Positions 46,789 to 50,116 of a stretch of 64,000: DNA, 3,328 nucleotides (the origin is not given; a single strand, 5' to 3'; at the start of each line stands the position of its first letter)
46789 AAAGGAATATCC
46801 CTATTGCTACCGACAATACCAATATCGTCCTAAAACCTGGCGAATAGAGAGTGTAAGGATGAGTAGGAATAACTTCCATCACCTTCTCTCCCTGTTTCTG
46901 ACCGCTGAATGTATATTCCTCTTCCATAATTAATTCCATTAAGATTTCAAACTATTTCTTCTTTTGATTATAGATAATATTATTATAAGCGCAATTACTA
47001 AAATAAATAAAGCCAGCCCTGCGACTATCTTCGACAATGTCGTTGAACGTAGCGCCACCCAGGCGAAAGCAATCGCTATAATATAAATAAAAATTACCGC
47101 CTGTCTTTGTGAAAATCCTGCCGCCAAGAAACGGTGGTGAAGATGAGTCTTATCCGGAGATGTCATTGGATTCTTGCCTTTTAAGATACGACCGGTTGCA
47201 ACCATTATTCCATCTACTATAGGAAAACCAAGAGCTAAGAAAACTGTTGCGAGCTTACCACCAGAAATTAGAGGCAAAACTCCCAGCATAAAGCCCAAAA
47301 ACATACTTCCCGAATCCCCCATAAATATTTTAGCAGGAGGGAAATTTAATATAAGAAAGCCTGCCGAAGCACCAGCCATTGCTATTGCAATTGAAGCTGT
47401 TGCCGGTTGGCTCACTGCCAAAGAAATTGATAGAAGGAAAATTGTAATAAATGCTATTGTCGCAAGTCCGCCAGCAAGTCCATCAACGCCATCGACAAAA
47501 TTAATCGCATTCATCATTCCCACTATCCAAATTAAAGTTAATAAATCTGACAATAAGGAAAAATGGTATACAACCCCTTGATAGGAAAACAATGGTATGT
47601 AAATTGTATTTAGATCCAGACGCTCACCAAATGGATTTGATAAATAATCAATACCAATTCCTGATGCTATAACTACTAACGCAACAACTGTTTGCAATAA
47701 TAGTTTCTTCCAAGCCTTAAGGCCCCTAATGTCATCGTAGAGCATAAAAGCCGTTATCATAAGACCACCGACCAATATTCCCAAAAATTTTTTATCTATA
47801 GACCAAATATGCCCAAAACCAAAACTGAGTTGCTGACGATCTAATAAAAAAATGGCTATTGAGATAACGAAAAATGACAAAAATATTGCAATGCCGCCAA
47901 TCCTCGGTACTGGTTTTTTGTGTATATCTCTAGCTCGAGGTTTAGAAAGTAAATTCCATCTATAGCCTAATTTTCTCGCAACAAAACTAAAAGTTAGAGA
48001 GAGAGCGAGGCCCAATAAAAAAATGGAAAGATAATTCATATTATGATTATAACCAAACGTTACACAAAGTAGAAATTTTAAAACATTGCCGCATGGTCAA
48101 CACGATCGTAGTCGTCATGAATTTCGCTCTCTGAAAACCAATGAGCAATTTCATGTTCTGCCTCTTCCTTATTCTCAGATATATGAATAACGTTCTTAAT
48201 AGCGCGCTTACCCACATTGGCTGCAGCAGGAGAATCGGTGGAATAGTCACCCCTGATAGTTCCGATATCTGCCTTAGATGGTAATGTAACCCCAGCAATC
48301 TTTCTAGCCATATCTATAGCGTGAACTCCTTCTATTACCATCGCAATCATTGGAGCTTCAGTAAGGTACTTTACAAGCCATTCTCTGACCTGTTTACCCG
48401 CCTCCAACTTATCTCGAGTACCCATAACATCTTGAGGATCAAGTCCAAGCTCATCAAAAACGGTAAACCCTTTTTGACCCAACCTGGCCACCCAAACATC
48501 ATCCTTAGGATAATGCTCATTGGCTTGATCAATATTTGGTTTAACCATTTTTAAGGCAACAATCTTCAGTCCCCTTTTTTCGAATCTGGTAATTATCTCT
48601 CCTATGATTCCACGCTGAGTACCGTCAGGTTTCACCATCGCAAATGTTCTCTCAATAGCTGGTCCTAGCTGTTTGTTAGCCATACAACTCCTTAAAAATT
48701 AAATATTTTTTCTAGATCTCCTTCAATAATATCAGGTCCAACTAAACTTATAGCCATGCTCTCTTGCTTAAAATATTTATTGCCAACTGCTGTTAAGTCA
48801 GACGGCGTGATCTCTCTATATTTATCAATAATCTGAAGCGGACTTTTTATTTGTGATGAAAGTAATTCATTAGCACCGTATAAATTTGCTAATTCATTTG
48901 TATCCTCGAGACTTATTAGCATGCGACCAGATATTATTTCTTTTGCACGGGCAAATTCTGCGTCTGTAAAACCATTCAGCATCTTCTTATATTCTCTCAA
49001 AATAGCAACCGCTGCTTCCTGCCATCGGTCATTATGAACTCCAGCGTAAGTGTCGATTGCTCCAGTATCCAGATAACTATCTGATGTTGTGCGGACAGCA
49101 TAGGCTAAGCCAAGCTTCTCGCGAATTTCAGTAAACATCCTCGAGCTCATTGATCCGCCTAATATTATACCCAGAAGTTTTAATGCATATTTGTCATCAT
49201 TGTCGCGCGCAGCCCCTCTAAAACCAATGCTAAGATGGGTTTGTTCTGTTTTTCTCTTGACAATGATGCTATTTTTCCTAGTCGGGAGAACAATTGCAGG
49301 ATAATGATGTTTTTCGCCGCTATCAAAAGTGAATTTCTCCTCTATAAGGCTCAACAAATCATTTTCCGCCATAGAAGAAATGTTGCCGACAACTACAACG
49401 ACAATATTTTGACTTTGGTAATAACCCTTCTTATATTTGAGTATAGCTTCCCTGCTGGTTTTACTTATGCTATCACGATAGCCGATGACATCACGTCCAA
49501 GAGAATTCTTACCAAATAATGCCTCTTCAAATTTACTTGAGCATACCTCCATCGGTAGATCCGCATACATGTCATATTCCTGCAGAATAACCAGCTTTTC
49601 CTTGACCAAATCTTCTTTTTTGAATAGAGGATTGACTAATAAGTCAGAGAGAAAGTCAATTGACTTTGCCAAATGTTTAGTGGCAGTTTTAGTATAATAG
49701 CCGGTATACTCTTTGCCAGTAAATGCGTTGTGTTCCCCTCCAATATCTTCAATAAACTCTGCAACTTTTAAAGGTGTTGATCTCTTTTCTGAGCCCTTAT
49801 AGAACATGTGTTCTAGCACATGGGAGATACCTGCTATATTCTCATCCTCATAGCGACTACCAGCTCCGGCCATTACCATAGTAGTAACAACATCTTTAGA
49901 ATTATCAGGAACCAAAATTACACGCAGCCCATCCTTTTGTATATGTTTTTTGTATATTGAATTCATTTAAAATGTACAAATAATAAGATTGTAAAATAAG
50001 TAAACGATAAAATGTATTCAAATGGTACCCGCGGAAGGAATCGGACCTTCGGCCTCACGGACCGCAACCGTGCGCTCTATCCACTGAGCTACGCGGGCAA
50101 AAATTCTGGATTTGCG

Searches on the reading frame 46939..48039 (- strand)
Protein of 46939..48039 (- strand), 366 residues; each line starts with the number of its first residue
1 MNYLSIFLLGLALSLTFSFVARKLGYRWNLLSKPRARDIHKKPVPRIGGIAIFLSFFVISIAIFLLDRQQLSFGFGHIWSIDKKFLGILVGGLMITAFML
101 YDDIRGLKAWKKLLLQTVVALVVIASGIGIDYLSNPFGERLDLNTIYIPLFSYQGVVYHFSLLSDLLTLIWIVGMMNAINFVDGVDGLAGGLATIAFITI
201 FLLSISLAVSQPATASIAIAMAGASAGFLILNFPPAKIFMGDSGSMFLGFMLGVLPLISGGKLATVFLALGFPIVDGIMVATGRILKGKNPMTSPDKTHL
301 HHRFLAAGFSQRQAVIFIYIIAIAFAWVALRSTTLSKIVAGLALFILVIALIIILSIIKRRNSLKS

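Call 38: search_protein_families(library=pfam, proteins=[window:46939-48039:-], max_evalue=0.01)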
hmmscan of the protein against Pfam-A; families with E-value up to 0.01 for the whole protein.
window:46939-48039:- (366 aa): 1 family
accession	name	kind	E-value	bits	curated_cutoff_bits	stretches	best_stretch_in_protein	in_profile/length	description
PF00953.26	Glycos_transf_4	-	7.7e-37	127.2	27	1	86-258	2-158/160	Glycosyl transferase family 4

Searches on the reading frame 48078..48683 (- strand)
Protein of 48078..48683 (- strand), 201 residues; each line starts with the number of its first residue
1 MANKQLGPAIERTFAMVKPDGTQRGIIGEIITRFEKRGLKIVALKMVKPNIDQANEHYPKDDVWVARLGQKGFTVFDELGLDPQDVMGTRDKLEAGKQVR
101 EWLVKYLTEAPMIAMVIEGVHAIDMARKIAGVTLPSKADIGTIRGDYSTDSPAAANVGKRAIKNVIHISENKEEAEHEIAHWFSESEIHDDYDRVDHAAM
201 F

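Call 38: search_protein_families(library=pfam, proteins=[window:48078-48683:-], max_evalue=0.01)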
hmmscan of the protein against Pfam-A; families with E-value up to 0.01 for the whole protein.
window:48078-48683:- (201 aa): 1 family
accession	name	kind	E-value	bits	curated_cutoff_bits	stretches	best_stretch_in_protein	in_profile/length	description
PF00334.24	NDK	-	7e-38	130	27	2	95-188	52-135/135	Nucleoside diphosphate kinase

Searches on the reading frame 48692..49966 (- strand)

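Call 38: search_protein_families(library=pfam, proteins=[window:48692-49966:-], max_evalue=0.01)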
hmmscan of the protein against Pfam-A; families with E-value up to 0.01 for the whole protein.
window:48692-49966:- (424 aa): 2 families
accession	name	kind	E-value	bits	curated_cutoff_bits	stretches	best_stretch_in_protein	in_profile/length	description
PF05193.26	Peptidase_M16_C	-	9.5e-38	130.3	23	1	171-344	3-180/181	Peptidase M16 inactive domain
PF00675.25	Peptidase_M16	-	4.7e-34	117.9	22.3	1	15-161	1-146/149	Insulinase (Peptidase family M16)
